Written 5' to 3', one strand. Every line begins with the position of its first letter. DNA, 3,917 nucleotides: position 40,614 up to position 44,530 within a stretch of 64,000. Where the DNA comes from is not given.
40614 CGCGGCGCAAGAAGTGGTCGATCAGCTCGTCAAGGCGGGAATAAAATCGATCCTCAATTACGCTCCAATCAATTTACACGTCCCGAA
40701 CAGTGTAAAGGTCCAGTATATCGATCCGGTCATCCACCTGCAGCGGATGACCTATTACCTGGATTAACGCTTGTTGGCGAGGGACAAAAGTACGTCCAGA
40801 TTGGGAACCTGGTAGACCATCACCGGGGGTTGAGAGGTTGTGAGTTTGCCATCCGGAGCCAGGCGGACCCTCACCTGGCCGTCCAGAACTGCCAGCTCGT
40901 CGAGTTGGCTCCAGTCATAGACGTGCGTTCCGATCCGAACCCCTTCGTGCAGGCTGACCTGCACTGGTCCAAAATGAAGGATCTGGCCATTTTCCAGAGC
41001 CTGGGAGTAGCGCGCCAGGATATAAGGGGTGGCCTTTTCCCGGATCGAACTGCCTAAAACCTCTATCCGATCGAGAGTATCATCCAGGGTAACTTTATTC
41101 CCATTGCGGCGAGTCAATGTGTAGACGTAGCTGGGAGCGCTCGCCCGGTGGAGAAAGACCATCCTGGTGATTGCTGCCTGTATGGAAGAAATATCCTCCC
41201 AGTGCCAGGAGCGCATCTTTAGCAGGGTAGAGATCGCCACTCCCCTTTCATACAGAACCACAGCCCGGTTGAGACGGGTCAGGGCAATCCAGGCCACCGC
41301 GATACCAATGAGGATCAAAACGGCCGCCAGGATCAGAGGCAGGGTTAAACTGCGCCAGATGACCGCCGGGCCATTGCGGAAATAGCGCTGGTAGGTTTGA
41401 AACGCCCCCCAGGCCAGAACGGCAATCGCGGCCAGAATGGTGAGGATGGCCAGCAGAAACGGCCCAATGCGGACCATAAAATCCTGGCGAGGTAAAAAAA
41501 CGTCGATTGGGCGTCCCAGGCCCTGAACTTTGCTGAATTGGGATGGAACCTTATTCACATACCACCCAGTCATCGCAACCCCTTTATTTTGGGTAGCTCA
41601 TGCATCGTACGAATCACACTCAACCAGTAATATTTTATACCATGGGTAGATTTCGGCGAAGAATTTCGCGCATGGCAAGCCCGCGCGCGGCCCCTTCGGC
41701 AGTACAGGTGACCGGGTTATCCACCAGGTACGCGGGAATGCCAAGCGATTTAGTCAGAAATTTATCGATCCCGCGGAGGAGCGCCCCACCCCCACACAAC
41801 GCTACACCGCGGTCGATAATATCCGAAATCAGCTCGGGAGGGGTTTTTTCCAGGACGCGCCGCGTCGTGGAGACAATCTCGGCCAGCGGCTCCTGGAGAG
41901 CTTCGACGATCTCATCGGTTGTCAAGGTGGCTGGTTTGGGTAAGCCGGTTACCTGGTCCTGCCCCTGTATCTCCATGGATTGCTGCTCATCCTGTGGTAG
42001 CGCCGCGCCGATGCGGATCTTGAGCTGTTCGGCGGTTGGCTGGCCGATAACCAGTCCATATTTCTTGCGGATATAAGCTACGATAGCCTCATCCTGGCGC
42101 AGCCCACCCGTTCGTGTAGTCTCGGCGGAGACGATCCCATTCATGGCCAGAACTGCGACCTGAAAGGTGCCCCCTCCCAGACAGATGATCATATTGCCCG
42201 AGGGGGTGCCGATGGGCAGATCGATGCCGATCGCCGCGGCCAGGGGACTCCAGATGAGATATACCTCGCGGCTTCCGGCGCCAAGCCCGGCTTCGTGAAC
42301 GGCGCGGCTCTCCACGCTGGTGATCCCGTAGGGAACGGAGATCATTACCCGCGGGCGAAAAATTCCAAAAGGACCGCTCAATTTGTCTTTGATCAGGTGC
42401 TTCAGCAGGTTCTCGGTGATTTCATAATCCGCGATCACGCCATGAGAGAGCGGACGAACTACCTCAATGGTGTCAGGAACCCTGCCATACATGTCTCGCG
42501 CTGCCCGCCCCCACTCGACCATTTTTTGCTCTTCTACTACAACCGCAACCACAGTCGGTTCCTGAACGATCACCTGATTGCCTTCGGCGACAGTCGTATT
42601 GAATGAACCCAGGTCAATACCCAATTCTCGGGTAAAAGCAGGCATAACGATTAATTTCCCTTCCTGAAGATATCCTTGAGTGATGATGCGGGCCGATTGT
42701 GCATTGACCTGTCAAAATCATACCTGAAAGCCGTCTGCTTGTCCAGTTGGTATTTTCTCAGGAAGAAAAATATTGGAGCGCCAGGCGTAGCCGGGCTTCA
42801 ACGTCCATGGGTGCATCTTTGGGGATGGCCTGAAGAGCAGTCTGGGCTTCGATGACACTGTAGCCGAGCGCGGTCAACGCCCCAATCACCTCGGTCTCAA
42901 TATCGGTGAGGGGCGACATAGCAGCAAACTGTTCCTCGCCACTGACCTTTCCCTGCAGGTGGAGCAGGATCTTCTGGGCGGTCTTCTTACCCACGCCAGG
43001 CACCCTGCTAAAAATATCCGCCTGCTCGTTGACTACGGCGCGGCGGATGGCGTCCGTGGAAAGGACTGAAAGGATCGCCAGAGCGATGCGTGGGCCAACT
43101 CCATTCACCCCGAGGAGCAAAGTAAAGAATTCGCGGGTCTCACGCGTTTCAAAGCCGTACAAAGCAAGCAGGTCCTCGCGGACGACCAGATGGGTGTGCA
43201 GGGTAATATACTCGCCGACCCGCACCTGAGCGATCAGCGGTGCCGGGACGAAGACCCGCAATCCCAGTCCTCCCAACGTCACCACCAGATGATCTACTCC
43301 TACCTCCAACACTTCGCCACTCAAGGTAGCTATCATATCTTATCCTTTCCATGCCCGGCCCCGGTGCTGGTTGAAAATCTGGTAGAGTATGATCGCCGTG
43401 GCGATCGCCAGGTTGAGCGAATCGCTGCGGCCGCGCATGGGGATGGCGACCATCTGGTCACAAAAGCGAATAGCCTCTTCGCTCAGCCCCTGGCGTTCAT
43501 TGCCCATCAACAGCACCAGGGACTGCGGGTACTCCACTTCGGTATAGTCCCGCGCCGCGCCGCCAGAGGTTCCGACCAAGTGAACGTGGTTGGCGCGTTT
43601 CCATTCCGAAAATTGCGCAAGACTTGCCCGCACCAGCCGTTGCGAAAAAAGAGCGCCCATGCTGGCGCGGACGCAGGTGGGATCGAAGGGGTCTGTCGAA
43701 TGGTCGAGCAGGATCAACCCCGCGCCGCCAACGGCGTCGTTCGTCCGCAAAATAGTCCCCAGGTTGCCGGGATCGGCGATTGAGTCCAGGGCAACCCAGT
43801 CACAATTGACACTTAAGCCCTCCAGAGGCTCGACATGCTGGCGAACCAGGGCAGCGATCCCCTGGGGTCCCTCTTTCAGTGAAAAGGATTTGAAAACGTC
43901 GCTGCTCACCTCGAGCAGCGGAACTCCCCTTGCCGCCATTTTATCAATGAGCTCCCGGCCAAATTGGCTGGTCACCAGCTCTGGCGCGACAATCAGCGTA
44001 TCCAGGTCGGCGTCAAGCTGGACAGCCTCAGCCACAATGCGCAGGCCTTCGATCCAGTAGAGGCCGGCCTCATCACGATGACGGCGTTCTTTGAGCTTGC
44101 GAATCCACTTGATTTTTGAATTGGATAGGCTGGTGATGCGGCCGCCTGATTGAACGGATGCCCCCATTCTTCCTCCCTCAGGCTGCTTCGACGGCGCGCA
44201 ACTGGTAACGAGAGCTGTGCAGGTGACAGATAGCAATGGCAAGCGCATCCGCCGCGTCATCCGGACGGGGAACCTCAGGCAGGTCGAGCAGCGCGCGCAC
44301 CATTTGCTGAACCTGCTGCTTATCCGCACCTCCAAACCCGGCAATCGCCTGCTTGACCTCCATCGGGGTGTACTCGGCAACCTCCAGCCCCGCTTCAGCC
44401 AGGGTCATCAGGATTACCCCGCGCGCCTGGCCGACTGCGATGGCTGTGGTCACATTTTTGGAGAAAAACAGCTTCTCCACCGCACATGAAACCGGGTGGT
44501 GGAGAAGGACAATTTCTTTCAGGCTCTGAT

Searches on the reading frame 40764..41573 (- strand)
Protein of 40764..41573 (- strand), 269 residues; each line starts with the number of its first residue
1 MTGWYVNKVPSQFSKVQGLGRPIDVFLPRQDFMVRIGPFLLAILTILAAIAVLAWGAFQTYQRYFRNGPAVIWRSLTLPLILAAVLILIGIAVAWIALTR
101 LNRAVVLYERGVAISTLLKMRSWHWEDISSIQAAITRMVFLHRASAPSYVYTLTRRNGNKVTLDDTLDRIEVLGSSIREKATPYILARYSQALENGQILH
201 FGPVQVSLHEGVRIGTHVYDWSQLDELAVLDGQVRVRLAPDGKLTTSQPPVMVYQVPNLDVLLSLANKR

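Call 70: search_protein_families(library=pfam, proteins=[window:40764-41573:-], max_evalue=0.00001)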
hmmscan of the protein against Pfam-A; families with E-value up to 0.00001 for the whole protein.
window:40764-41573:- (269 aa): 1 family
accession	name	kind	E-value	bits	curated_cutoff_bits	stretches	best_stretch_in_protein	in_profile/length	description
PF20226.3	DUF6585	-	8.2e-26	91.3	27.7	1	46-267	34-241/249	Family of unknown function (DUF6585)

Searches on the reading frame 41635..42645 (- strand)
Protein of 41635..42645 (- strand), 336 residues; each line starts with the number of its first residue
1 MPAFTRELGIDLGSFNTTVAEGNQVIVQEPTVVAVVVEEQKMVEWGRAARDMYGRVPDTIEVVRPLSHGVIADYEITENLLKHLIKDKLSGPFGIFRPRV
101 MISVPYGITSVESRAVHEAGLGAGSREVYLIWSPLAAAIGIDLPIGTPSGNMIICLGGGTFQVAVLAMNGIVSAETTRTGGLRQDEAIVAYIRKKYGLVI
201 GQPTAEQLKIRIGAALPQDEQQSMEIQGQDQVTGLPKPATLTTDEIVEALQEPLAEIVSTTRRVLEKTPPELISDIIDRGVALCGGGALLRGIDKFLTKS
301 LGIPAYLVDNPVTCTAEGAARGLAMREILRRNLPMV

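Call 70: search_protein_families(library=pfam, proteins=[window:41635-42645:-], max_evalue=0.00001)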
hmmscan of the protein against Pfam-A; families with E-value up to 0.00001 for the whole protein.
window:41635-42645:- (336 aa): 3 families
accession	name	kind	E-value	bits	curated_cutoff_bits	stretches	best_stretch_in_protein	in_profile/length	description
PF06723.19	MreB_Mbl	-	3e-112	375.1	27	1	6-325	2-321/327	MreB/Mbl protein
PF14450.12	FtsA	-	5.3e-07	30.5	31.8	1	156-317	5-126/127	Cell division protein FtsA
PF00012.26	HSP70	-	3.1e-06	26.2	20.6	1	100-197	136-239/599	Hsp70 protein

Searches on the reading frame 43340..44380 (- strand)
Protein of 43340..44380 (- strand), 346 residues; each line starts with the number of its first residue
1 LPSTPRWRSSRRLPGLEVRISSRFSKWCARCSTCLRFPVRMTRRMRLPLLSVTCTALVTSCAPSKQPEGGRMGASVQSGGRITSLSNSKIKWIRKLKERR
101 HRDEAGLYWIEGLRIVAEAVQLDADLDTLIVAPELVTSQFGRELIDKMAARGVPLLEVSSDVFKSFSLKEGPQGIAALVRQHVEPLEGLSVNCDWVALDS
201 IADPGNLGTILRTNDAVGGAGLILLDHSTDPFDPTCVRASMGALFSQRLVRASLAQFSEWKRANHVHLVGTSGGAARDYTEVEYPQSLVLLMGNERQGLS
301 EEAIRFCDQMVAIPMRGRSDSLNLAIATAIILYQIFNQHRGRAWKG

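Call 69: search_protein_families(library=pfam, proteins=[window:43340-44380:-], max_evalue=0.00001)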
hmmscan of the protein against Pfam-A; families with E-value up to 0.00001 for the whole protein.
window:43340-44380:- (346 aa): 3 families
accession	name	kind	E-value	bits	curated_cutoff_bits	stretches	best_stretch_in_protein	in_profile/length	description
PF00588.24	SpoU_methylase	-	8.9e-36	123.5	29.7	1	196-333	4-142/142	SpoU rRNA Methylase family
PF22435.1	MRM3-like_sub_bind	-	1.3e-21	77.3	27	1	87-177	1-84/84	MRM3-like substrate binding domain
PF08032.17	SpoU_sub_bind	-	2.1e-09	38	22.8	1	109-182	1-73/76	RNA 2'-O ribose methyltransferase substrate binding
